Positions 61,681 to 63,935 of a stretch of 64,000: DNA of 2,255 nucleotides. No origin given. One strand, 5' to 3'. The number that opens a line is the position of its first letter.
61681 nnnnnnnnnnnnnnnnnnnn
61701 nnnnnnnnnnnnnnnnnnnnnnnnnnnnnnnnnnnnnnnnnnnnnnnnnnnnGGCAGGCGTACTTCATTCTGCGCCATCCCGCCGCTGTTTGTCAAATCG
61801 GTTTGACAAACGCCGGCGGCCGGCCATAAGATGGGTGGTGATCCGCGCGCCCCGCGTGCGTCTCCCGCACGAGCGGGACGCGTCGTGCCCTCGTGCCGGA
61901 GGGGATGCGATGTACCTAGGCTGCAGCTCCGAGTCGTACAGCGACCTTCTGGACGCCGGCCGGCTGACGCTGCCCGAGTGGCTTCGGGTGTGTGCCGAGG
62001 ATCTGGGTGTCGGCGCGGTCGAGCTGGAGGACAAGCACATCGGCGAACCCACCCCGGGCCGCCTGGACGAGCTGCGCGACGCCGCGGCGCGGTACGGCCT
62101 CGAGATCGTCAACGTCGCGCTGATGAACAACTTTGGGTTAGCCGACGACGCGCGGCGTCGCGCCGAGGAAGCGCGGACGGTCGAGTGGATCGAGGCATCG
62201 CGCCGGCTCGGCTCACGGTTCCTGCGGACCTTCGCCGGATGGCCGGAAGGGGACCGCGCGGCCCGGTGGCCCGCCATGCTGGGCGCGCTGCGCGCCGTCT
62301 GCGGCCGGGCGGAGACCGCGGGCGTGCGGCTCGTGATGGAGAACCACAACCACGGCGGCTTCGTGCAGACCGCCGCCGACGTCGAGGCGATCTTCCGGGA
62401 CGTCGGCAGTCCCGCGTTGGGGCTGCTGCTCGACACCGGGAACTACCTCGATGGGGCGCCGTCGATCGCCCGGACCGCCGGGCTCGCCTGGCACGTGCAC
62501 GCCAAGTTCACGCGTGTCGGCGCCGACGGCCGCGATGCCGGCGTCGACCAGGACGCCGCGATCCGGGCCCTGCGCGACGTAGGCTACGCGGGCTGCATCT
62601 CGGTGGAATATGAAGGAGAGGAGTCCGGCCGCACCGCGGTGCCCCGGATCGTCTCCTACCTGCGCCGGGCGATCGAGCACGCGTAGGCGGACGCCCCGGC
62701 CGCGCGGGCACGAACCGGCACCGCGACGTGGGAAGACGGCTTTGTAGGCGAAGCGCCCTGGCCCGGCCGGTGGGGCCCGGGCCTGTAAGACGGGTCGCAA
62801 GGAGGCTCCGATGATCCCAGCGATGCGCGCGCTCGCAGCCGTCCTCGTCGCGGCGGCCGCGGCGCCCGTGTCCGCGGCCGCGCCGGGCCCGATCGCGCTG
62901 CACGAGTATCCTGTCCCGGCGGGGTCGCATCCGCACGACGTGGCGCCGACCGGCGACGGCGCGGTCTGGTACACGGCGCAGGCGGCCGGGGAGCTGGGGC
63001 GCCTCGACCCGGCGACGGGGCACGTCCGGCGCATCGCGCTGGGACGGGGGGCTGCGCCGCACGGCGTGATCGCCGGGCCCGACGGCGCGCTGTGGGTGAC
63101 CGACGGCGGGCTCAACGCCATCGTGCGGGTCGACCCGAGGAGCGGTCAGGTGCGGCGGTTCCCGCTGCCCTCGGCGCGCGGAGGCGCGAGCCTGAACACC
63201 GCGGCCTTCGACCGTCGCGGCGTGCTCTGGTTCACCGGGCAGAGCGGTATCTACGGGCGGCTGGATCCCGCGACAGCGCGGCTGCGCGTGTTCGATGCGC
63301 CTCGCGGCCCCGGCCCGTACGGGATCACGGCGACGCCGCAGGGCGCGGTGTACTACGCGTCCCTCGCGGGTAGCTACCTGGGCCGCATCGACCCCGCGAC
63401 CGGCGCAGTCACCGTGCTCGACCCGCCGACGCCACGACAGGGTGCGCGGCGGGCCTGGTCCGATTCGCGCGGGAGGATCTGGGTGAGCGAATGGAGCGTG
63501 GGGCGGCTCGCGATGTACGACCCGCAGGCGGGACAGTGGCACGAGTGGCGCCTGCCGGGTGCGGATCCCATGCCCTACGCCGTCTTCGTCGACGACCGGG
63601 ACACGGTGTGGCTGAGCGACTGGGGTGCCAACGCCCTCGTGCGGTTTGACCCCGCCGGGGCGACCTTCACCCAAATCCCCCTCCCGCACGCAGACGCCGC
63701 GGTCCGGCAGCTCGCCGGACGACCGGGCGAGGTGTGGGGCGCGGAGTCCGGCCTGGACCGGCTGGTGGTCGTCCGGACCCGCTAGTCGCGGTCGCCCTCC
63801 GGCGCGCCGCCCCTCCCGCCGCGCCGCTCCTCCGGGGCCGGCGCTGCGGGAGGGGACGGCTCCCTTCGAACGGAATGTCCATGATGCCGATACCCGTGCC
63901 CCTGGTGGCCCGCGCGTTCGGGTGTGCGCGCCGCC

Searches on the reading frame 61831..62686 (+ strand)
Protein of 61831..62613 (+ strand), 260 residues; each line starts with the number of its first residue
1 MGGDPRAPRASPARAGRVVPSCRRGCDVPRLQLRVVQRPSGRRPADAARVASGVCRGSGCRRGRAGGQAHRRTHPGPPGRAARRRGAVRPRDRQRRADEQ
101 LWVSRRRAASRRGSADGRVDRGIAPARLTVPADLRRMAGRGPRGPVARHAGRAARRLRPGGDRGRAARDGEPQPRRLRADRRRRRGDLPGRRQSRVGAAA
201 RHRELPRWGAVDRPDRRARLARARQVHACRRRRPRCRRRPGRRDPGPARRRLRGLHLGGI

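Call 14: search_protein_families(library=pfam, proteins=[window:61831-62613:+])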
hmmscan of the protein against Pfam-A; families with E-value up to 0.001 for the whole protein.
window:61831-62613:+ (260 aa): 0 families

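Call 36: search_protein_families(library=pfam, proteins=[window:61910-62686:+])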
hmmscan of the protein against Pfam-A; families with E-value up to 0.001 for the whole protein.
window:61910-62686:+ (258 aa): 1 family
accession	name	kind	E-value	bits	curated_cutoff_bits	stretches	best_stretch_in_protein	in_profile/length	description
PF01261.30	AP_endonuc_2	-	3.7e-31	109.1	31.1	1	29-252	4-247/249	Xylose isomerase-like TIM barrel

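Call 40: find_homologous_proteins(query=window:61910-62686:+)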
Query window:61910-62686:+ (258 aa): 305 proteins with E <= 0.001 among 8000 candidates; the best 120 are listed.
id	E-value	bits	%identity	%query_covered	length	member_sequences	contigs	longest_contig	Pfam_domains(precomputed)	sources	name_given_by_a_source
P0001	3.6e-167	572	100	100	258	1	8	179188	PF01261.31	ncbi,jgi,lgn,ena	-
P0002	2.4e-133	461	81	99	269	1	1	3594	PF01261.31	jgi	jgi:sugar phosphate isomerase/epimerase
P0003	2.8e-131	455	80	99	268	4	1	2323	PF01261.31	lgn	-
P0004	3.2e-131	454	79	99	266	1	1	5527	PF01261.31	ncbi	-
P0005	1.2e-130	453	78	99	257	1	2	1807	PF01261.31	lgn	-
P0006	2.4e-130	452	79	99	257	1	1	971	PF01261.31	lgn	-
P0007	3.4e-130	451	79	99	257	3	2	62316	PF01261.31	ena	-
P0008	3.8e-130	451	78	99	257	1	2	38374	PF01261.31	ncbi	-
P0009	6.2e-130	450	79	99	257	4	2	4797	PF01261.31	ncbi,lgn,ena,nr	ncbi:MAG TPA: sugar phosphate isomerase/epimerase family protein [bacterium]|nr:sugar phosphate isom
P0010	5.7e-129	447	78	99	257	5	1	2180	PF01261.31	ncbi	-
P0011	6.5e-128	444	78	99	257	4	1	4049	PF01261.31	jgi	jgi:L-ribulose-5-phosphate 3-epimerase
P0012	3.7e-127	441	76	100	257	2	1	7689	PF01261.31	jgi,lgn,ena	-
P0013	9.0e-126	437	78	99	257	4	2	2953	PF01261.31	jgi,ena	jgi:sugar phosphate isomerase/epimerase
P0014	1.4e-125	436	77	95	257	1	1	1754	PF01261.31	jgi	jgi:sugar phosphate isomerase/epimerase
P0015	3.1e-125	435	73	99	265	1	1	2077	PF01261.31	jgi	-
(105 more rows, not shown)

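Call 41: find_encoding_contigs(protein=P0001, flank=10000, max_places=3)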
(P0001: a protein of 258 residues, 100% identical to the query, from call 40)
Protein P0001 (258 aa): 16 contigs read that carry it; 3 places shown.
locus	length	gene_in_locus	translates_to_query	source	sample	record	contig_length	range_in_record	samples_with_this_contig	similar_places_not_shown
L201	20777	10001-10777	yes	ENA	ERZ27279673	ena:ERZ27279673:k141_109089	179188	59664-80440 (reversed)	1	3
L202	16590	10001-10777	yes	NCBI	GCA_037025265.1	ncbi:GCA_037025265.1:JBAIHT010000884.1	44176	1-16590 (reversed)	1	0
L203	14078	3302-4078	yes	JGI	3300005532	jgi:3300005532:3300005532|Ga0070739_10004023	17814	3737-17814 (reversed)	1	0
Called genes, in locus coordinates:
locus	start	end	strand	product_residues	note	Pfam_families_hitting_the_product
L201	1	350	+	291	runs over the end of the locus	PF00528:BPD_transp_1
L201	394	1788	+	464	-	PF00890:FAD_binding_2 (weak), PF01134:GIDA (weak), PF03486:HI0933_like (faint), PF12831:FAD_oxidored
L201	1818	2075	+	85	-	PF07355:GRDB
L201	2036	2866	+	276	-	PF07355:GRDB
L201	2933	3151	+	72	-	-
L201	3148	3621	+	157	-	PF09338:Gly_reductase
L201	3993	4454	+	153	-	PF09338:Gly_reductase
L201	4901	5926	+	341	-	PF19364:DUF5940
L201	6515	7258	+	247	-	PF00872:Transposase_mut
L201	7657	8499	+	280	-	PF00528:BPD_transp_1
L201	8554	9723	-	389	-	PF08240:ADH_N, PF00107:ADH_zinc_N, PF13602:ADH_zinc_N_2 (weak)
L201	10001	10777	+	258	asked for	PF01261:AP_endonuc_2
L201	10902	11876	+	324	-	PF24684:Vgb_lyase, PF21959:DUF6923 (faint), PF08450:SGL (faint), PF13449:Phytase-like (faint), PF24684:Vgb_lyase (weak)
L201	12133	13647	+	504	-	PF01547:SBP_bac_1, PF13416:SBP_bac_8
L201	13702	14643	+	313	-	PF00528:BPD_transp_1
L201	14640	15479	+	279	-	PF00528:BPD_transp_1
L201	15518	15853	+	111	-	PF07110:EthD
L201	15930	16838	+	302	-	PF00294:PfkB, PF08543:Phos_pyr_kin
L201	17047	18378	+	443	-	PF01547:SBP_bac_1, PF13416:SBP_bac_8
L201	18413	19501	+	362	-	PF00528:BPD_transp_1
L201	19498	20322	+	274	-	PF00528:BPD_transp_1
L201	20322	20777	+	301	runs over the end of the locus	PF01370:Epimerase, PF08338:DUF1731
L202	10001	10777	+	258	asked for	PF01261:AP_endonuc_2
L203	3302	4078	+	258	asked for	PF01261:AP_endonuc_2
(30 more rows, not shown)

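Call 42: find_encoding_contigs(protein=P0007, flank=6000, max_places=2)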
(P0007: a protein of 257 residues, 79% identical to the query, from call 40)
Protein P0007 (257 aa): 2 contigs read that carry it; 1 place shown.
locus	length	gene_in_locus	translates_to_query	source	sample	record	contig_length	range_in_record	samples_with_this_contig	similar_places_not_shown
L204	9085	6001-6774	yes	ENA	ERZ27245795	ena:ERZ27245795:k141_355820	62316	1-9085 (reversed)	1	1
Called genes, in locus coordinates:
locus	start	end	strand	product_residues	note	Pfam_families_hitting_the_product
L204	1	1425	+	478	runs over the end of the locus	PF19364:DUF5940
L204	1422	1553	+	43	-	PF04723:GRDA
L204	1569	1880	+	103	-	PF04723:GRDA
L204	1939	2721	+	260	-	PF00392:GntR, PF07729:FCD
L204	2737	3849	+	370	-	PF02746:MR_MLE_N, PF13378:MR_MLE_C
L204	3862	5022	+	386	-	PF08240:ADH_N, PF16912:Glu_dehyd_C, PF00107:ADH_zinc_N, PF13602:ADH_zinc_N_2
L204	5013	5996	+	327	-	PF01408:GFO_IDH_MocA, PF22725:GFO_IDH_MocA_C3, PF02894:GFO_IDH_MocA_C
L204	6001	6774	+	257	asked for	PF01261:AP_endonuc_2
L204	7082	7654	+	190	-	PF04542:Sigma70_r2, PF08281:Sigma70_r4_2, PF04545:Sigma70_r4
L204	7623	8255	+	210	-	-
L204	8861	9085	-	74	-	?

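Call 43: find_encoding_contigs(protein=P0008, flank=6000, max_places=2)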
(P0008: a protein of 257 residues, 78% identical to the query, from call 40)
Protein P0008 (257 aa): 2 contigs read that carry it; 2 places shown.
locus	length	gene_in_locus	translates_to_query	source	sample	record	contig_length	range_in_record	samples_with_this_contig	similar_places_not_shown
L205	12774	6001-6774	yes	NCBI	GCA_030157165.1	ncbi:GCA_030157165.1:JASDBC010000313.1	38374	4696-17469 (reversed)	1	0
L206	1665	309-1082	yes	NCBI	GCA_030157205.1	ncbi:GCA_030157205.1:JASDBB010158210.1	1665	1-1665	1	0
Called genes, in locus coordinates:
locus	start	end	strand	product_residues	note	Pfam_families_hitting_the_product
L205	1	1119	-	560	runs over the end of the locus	-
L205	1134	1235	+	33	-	-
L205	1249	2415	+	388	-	PF01070:FMN_dh, PF00478:IMPDH (weak)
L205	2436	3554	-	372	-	PF01408:GFO_IDH_MocA, PF22725:GFO_IDH_MocA_C3, PF02894:GFO_IDH_MocA_C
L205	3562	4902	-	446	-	PF00155:Aminotran_1_2, PF01041:DegT_DnrJ_EryC1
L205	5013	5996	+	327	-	PF01408:GFO_IDH_MocA, PF22725:GFO_IDH_MocA_C3, PF02894:GFO_IDH_MocA_C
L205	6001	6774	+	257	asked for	PF01261:AP_endonuc_2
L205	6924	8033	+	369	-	-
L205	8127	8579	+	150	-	-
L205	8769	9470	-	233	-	-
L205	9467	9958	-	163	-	-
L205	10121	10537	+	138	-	PF01951:Archease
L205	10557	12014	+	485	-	PF01139:RtcB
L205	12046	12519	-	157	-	PF00313:CSD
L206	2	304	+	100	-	?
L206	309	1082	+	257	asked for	PF01261:AP_endonuc_2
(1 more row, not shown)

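Call 45: find_encoding_contigs(protein=P0002, flank=4000, max_places=2)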
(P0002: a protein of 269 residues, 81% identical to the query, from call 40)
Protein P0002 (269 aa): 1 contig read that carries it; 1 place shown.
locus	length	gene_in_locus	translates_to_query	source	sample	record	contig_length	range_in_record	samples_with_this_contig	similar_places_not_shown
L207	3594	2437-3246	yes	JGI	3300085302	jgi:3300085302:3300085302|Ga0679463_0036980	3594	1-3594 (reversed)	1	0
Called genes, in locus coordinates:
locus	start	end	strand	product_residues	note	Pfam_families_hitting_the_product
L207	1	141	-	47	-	?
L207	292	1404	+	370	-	PF02746:MR_MLE_N, PF13378:MR_MLE_C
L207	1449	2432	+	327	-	PF01408:GFO_IDH_MocA, PF22725:GFO_IDH_MocA_C3, PF02894:GFO_IDH_MocA_C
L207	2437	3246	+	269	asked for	PF01261:AP_endonuc_2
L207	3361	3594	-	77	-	?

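Call 46: find_encoding_contigs(protein=P0004, flank=6000, max_places=2)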
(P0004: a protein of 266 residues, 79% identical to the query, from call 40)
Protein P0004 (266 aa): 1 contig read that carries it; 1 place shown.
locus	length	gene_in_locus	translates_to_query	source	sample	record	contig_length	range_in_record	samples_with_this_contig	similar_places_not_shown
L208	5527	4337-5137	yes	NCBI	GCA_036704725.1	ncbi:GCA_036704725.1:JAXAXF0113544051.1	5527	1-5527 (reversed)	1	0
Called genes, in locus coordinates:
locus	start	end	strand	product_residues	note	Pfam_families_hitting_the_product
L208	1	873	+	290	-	?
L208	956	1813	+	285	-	PF02673:BacA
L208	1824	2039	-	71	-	-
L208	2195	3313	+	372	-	PF02746:MR_MLE_N, PF13378:MR_MLE_C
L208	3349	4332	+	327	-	PF01408:GFO_IDH_MocA, PF22725:GFO_IDH_MocA_C3, PF02894:GFO_IDH_MocA_C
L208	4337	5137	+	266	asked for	PF01261:AP_endonuc_2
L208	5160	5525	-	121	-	?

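Call 47: find_encoding_contigs(protein=P0009, flank=6000, max_places=3)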
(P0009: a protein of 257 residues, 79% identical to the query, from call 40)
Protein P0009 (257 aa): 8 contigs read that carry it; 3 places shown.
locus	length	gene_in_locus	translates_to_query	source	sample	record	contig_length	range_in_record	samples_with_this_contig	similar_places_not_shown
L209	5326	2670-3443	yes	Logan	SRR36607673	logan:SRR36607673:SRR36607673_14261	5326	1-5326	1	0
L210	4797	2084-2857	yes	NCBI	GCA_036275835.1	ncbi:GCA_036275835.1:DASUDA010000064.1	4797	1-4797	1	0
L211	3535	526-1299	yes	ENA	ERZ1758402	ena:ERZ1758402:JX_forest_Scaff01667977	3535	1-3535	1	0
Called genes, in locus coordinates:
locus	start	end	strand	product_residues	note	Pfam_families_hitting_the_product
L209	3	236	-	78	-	?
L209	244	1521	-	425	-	PF00155:Aminotran_1_2, PF01041:DegT_DnrJ_EryC1, PF00266:Aminotran_5 (weak), PF01053:Cys_Met_Meta_PP (weak), PF01212:Beta_elim_lyase (faint)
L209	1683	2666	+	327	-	PF01408:GFO_IDH_MocA, PF22725:GFO_IDH_MocA_C3, PF02894:GFO_IDH_MocA_C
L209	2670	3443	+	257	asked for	PF01261:AP_endonuc_2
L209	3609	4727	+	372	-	-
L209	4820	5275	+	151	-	-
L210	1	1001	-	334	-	PF01041:DegT_DnrJ_EryC1, PF00155:Aminotran_1_2, PF01053:Cys_Met_Meta_PP (weak), PF01212:Beta_elim_lyase (faint)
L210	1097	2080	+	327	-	PF01408:GFO_IDH_MocA, PF22725:GFO_IDH_MocA_C3, PF02894:GFO_IDH_MocA_C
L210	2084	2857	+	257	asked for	PF01261:AP_endonuc_2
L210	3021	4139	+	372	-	-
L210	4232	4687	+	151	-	-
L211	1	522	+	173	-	?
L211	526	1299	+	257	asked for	PF01261:AP_endonuc_2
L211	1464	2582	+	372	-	-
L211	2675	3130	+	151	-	-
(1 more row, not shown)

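Call 51: search_protein_families(library=ncbifam, proteins=[window:61910-62686:+])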
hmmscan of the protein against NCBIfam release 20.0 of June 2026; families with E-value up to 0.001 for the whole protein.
window:61910-62686:+ (258 aa): 3 families
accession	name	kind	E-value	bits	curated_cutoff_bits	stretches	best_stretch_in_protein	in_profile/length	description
NF041099.2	keto_glucon_epim_IolO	equivalog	1.4e-07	31.1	300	1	31-240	32-252/269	5-keto-L-gluconate epimerase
TIGR04379.1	myo_inos_iolE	equivalog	0.00014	21.5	290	0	118-202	126-213/290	myo-inosose-2 dehydratase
NF051856.1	PsicseEpim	equivalog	0.00052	19.9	300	1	30-233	26-244/287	D-psicose 3-epimerase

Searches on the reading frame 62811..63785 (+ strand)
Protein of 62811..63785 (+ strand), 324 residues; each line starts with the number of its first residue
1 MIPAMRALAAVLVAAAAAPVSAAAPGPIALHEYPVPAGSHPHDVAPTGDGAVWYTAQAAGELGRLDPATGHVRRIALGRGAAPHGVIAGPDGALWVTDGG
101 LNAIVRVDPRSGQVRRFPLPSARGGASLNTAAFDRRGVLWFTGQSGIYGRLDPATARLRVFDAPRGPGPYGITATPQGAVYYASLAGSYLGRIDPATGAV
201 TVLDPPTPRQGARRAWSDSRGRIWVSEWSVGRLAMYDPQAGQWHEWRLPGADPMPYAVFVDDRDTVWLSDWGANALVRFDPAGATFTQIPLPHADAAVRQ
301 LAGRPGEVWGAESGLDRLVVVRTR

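Call 14: search_protein_families(library=pfam, proteins=[window:62811-63785:+])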
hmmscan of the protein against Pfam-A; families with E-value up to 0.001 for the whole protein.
window:62811-63785:+ (324 aa): 6 families
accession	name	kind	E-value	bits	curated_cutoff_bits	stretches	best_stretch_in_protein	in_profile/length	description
PF24684.1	Vgb_lyase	-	1.2e-38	133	50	2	30-235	45-248/290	Virginiamycin B lyase family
PF08450.18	SGL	-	5.9e-16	59.3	26.3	0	48-142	10-102/246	SMP-30/Gluconolactonase/LRE-like region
PF21959.2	DUF6923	-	5.8e-10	39.8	27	0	88-120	138-170/234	Repeat of unknown function (DUF6923)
PF13449.12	Phytase-like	-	3e-06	27.8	27.6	0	260-295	75-110/284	Esterase-like activity of phytase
PF16819.11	DUF5074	-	4.9e-05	23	27.2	0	84-121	185-225/353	Domain of unknown function (DUF5074)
PF15232.11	DUF4585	-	0.00077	19.9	27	0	232-254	29-51/73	Domain of unknown function (DUF4585)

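Call 51: search_protein_families(library=ncbifam, proteins=[window:62811-63785:+])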
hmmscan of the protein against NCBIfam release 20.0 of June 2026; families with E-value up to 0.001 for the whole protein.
window:62811-63785:+ (324 aa): 4 families
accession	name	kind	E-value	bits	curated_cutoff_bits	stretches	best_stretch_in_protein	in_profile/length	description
NF000022.1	stregra_B_VgbA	exception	2.4e-24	86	600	2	31-232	48-247/299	streptogramin B lyase Vgb(A)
NF000096.1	stregra_B_VgbB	exception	1.2e-20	73.9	600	3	31-142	132-241/295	streptogramin B lyase Vgb(B)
NF033206.1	ScyE_fam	subfamily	2.1e-09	37.4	80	0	83-187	142-226/333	ScyD/ScyE family protein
TIGR03606.1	non_repeat_PQQ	subfamily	1e-08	34.5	434.55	1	81-115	30-64/454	glucose/sorbosone family PQQ-dependent dehydrogenase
